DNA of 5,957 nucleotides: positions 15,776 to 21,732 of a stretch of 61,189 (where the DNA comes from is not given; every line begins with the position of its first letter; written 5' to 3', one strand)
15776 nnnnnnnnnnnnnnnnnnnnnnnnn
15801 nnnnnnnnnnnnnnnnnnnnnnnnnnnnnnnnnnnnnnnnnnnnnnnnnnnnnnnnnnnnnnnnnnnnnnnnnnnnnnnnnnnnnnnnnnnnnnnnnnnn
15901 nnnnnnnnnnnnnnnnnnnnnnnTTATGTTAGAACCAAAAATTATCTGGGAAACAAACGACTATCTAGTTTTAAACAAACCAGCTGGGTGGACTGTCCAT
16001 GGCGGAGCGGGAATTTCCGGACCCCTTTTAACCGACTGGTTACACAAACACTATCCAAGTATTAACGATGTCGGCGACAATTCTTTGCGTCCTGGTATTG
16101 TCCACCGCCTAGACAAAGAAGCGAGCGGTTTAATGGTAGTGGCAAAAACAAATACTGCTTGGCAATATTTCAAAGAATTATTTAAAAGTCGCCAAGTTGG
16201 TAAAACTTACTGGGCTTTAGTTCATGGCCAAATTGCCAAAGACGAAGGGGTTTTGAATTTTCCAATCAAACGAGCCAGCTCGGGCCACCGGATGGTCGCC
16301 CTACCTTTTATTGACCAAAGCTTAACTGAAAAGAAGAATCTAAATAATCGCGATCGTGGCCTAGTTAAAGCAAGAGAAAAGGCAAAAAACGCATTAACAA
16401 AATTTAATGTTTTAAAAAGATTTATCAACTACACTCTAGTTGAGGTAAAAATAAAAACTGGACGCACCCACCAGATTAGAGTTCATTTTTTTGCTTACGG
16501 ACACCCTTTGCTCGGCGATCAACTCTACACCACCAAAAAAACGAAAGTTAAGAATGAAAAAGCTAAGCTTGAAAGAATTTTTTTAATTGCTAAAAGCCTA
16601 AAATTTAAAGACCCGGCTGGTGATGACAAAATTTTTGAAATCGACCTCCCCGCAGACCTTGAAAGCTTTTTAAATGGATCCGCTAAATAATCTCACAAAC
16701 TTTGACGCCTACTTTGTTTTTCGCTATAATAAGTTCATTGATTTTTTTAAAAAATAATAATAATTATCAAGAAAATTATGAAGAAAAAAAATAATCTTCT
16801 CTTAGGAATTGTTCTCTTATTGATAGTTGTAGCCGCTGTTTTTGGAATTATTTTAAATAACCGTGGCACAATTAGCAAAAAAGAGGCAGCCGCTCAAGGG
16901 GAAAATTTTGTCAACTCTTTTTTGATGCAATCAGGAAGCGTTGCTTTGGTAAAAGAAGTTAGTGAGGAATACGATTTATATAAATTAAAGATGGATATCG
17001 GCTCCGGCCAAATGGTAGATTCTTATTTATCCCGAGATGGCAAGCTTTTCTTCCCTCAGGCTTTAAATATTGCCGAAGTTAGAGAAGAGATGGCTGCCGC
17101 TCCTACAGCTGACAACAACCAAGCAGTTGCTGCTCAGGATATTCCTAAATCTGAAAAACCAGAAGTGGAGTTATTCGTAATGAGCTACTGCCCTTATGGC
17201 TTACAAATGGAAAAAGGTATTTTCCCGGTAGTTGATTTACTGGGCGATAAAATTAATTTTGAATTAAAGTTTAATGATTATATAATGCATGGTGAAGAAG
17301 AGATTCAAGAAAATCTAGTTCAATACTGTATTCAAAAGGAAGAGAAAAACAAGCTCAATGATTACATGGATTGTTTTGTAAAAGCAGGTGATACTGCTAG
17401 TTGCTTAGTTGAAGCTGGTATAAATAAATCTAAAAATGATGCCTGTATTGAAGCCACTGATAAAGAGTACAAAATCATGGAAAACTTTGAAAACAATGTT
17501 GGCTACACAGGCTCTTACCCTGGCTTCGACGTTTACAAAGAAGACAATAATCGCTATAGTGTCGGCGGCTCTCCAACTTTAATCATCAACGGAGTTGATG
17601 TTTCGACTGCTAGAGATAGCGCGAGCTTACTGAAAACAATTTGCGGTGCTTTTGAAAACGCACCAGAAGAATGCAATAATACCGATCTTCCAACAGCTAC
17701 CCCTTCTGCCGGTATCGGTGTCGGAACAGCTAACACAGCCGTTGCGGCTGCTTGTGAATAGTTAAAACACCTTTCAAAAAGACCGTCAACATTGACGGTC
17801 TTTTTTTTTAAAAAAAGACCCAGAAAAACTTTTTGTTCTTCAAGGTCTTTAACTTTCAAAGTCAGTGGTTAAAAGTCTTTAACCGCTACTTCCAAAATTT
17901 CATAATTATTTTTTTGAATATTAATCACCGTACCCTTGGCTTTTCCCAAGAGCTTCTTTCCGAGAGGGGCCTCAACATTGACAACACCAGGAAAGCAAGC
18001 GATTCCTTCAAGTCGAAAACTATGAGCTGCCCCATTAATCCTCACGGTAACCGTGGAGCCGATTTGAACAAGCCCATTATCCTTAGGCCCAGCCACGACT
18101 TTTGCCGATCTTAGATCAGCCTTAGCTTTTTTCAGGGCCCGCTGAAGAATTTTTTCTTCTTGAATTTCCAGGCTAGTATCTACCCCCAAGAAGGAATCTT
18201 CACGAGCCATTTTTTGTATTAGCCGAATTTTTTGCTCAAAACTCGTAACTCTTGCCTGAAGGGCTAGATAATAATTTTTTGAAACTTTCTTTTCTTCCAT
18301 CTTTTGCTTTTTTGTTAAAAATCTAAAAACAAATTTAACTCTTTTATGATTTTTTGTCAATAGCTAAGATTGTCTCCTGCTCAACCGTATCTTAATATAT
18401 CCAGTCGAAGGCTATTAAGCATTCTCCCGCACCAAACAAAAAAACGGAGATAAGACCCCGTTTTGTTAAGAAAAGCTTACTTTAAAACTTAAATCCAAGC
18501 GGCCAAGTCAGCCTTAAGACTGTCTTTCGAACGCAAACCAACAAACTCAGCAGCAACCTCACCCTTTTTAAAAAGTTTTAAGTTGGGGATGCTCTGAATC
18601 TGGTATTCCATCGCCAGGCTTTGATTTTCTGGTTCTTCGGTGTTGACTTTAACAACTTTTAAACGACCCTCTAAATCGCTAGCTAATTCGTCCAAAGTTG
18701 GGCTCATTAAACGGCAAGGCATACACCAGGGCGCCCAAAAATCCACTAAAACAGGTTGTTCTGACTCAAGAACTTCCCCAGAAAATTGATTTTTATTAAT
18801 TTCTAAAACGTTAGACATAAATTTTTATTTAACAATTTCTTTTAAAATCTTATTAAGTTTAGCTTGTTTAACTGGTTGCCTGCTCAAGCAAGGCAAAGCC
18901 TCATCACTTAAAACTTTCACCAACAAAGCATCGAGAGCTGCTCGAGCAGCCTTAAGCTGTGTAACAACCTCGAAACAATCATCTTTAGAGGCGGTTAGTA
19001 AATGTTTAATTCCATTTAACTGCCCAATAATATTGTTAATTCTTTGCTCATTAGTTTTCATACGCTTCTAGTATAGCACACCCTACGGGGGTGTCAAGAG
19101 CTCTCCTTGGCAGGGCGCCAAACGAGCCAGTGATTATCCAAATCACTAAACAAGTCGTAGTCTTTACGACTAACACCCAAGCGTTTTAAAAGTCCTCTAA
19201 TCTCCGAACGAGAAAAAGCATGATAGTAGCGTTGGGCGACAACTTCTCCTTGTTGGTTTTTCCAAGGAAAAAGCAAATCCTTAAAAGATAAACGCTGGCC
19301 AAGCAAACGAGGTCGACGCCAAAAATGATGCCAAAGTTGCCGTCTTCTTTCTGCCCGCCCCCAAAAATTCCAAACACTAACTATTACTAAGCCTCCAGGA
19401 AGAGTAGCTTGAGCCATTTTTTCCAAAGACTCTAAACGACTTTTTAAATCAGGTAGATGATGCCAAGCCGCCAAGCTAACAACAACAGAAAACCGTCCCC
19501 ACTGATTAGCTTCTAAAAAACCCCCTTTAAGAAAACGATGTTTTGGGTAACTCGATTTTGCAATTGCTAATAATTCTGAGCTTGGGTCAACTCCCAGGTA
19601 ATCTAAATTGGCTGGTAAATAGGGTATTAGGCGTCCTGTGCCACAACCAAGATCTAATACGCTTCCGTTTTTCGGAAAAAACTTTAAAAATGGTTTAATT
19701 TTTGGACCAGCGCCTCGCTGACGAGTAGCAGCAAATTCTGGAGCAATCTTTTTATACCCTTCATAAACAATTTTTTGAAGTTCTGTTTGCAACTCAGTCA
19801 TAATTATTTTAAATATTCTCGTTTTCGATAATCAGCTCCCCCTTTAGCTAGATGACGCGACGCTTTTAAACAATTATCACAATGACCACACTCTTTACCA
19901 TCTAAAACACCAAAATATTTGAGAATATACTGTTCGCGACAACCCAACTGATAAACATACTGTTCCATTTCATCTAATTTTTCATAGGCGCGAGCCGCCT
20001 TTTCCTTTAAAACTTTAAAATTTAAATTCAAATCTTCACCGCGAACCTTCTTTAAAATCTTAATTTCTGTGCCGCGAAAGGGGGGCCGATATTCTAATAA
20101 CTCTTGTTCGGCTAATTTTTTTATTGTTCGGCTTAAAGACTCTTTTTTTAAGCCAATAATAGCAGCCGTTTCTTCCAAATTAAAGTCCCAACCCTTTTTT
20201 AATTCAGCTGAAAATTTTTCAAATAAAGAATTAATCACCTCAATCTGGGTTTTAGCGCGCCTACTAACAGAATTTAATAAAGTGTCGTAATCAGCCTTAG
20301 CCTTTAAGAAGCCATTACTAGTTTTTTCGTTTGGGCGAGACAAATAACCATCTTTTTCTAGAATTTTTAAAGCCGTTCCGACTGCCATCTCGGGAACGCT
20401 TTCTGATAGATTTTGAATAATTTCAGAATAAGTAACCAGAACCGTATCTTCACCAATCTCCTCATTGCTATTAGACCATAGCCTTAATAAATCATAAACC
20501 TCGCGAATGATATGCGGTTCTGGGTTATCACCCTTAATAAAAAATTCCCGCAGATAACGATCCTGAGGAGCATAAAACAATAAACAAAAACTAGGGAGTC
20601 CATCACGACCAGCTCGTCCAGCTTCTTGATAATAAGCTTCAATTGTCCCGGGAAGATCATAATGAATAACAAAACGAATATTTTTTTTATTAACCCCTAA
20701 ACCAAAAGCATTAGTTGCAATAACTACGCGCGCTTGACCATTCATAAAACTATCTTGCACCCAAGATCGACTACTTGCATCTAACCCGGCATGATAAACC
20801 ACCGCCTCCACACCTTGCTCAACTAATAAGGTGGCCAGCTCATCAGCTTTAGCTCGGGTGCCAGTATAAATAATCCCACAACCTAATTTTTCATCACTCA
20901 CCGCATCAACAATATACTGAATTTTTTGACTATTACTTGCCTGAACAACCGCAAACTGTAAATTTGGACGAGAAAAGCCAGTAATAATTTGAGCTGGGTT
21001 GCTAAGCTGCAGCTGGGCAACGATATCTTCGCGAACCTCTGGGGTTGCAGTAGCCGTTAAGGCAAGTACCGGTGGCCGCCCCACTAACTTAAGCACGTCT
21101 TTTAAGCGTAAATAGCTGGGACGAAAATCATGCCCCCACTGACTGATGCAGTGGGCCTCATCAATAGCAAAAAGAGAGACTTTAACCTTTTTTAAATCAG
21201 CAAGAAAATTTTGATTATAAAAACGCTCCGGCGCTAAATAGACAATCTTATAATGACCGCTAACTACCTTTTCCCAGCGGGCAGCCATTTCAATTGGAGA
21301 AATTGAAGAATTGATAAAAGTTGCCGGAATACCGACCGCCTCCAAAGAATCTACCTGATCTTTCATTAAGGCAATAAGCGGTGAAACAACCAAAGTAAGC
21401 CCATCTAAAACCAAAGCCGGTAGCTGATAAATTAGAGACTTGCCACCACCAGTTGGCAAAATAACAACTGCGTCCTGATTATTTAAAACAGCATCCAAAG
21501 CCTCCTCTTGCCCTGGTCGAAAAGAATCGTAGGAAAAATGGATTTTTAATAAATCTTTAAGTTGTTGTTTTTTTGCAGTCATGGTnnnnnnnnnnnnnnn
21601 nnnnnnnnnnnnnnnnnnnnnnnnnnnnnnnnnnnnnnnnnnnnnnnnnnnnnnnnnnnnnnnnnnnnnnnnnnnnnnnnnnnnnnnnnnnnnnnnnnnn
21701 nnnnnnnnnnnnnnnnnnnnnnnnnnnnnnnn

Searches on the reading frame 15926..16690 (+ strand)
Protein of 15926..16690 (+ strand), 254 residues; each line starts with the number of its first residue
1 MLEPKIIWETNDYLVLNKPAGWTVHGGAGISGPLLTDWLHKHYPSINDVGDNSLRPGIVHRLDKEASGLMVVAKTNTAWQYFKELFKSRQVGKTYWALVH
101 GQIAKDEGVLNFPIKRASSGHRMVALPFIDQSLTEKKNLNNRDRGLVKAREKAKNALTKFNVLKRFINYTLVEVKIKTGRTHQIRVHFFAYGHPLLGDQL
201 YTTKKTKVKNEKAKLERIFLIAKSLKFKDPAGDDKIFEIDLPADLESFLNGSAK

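Call 13: search_protein_families(library=pfam, proteins=[window:15926-16690:+], max_evalue=0.001)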
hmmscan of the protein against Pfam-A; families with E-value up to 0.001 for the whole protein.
window:15926-16690:+ (254 aa): 1 family
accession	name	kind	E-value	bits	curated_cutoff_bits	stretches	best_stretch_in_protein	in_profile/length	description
PF00849.27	PseudoU_synth_2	-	7.1e-35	120.9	26.8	1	12-188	1-150/152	RNA pseudouridylate synthase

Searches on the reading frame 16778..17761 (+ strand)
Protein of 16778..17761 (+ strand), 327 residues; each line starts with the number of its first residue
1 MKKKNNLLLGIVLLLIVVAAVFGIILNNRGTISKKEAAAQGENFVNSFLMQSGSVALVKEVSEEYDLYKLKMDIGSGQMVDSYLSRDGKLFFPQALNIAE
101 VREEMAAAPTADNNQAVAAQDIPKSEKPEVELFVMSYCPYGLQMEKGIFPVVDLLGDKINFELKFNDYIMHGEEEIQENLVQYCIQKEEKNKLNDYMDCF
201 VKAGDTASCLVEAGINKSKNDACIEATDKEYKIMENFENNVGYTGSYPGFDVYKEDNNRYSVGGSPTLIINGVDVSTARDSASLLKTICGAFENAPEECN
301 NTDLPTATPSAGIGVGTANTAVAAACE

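Call 13: search_protein_families(library=pfam, proteins=[window:16778-17761:+], max_evalue=0.001)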
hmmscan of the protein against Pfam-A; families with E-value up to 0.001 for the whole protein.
window:16778-17761:+ (327 aa): 0 families

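Call 63: search_protein_families(library=pfam, proteins=[window:16778-17761:+], max_evalue=1)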
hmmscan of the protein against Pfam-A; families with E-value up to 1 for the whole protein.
window:16778-17761:+ (327 aa): 2 families
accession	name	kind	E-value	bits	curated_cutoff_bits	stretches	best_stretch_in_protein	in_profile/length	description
PF03227.22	GILT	-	0.0017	19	22.4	1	129-202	1-91/107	Gamma interferon inducible lysosomal thiol reductase (GILT)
PF13462.12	Thioredoxin_4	-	0.048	14.3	23.2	1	129-288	16-163/165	Thioredoxin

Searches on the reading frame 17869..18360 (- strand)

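Call 37: search_protein_families(library=pfam, proteins=[window:17869-18360:-], max_evalue=0.001)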
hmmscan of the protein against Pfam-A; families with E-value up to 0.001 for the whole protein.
window:17869-18360:- (163 aa): 1 family
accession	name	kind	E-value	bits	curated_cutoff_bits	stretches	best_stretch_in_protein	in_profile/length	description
PF01272.25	GreA_GreB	-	3e-06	27.5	26.9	1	95-158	3-75/77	Transcription elongation factor, GreA/GreB, C-term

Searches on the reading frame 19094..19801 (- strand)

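Call 37: search_protein_families(library=pfam, proteins=[window:19094-19801:-], max_evalue=0.001)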
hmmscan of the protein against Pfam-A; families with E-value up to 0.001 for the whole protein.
window:19094-19801:- (235 aa): 5 families
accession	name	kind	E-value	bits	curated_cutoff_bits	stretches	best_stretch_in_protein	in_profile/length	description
PF13489.12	Methyltransf_23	-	1.3e-16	61.2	27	1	24-208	2-157/164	Methyltransferase domain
PF13649.12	Methyltransf_25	-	3.1e-12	47.4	27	1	48-137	1-97/97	Methyltransferase domain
PF08242.18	Methyltransf_12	-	2.1e-11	44.8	30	1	49-138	1-97/98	Methyltransferase domain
PF08241.18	Methyltransf_11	-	6.2e-11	43.2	21.2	1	49-141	1-95/95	Methyltransferase domain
PF13847.12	Methyltransf_31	-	2.5e-07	30.9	27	1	44-144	3-112/145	Methyltransferase domain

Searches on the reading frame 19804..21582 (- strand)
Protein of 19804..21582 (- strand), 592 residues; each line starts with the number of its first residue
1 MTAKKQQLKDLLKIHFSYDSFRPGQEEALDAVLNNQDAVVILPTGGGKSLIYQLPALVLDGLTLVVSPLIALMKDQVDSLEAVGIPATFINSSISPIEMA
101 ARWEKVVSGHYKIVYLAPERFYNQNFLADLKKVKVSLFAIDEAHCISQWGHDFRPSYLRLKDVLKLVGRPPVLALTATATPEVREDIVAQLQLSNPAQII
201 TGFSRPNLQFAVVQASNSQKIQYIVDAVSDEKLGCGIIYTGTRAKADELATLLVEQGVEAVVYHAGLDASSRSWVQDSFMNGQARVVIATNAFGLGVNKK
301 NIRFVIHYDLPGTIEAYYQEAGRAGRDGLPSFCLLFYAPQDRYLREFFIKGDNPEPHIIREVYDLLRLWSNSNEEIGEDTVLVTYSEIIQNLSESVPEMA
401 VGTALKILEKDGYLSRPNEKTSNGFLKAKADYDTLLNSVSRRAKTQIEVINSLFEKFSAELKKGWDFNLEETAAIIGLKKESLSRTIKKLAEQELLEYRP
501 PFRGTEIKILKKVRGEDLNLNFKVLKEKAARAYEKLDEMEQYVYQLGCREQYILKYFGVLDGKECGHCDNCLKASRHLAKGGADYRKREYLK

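Call 8: search_protein_families(library=pfam, proteins=[window:19804-21582:-], max_evalue=0.001)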
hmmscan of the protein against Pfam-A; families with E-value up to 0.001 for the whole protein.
window:19804-21582:- (592 aa): 5 families
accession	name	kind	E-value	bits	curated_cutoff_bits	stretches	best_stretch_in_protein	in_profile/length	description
PF00270.35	DEAD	-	6.6e-26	91.5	26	1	22-184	1-165/167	DEAD/DEAH box helicase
PF00271.37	Helicase_C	-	5.5e-21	75.3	23.5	1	220-328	2-110/110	Helicase conserved C-terminal domain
PF16124.10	RecQ_Zn_bind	-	9.5e-12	45.9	25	1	526-572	18-66/66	RecQ zinc-binding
PF04851.21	ResIII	-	2.7e-07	31.1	22.5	1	21-179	4-162/164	Type III restriction enzyme, res subunit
PF13545.12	HTH_Crp_2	-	0.00023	21.5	27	1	468-509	24-61/70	Crp-like helix-turn-helix domain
